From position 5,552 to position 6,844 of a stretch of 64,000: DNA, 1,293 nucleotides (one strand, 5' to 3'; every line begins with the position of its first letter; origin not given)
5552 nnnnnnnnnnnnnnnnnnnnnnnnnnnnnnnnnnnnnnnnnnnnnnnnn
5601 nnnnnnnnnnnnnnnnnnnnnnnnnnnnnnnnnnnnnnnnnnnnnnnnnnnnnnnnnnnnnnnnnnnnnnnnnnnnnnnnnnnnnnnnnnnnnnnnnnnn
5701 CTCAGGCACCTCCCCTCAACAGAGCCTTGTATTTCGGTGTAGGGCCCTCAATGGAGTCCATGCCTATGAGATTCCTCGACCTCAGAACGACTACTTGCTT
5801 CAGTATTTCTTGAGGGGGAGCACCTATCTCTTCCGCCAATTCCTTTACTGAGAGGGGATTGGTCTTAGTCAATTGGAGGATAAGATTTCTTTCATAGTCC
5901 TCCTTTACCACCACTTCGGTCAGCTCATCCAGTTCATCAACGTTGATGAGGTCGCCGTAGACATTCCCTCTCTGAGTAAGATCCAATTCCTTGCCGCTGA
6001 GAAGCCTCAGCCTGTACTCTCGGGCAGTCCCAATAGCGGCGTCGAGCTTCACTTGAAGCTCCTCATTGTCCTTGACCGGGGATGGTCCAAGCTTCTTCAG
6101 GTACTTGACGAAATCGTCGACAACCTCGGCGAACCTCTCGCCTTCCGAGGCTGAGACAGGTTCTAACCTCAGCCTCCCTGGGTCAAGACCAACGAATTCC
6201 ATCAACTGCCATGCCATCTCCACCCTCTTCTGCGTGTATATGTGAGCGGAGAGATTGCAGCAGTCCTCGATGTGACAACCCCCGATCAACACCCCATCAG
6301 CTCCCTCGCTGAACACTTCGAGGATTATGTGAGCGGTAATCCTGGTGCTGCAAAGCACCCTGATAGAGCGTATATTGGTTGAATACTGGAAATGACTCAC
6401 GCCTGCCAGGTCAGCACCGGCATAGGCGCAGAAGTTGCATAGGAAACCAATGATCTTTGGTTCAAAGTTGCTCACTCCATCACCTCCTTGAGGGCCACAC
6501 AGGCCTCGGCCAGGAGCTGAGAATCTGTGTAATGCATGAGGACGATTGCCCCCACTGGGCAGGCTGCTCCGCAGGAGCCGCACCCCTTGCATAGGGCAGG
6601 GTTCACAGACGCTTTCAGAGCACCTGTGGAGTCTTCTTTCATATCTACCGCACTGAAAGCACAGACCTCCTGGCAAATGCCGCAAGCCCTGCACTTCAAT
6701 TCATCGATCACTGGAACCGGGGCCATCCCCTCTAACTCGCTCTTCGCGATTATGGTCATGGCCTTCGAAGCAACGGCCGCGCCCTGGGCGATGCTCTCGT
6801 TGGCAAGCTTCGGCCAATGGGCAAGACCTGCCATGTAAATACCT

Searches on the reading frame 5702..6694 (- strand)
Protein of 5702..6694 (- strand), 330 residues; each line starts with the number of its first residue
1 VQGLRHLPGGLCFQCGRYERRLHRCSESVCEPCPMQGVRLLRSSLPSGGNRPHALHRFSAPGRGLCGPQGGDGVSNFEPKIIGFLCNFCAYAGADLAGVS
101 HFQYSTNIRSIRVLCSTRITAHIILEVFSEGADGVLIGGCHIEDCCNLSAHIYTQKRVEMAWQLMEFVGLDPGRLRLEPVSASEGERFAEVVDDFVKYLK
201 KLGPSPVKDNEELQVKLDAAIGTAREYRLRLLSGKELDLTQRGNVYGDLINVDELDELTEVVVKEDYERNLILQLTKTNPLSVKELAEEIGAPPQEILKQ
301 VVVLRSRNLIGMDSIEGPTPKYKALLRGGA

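Call 3: search_protein_families(library=pfam, proteins=[window:5702-6694:-], max_evalue=1)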
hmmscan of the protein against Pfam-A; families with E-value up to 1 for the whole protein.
window:5702-6694:- (330 aa): 11 families
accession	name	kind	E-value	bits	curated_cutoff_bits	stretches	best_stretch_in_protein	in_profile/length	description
PF02662.21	FlpD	-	2.6e-41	140.9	22.3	1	81-203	1-123/123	Methyl-viologen-reducing hydrogenase, delta subunit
PF04760.21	IF2_N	-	0.0019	18.4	25.3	1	279-300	2-23/53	Translation initiation factor IF-2, N-terminal region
PF06969.22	HemN_C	-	0.0026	18.2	24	1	264-303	4-44/67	HemN C-terminal domain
PF24270.1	HTH_Cmi2_C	-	0.0049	17.6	27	1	235-311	44-119/125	Cmi2, C-terminal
PF12840.13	HTH_20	-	0.0067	16.8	27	1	272-310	9-48/51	Helix-turn-helix domain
PF05344.16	DUF746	-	0.047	14.1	26.9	1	271-307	5-39/64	Domain of Unknown Function (DUF746)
PF21476.4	PF0610-like_N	-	0.055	14.1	33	1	274-301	8-35/50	PF0610-like, N-terminal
PF17782.7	DprA_WH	-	0.062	13.8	22.9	1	266-302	11-47/61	DprA winged helix domain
PF13412.12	HTH_24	-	0.072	13.1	21.9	1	266-301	3-38/48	Winged helix-turn-helix DNA-binding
PF25212.1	HVO_A0114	-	0.1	12.8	27.6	1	250-313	8-69/84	HVO_A0114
PF08221.17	HTH_9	-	0.11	13.1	23.4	1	272-310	19-57/62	RNA polymerase III subunit RPC82 helix-turn-helix domain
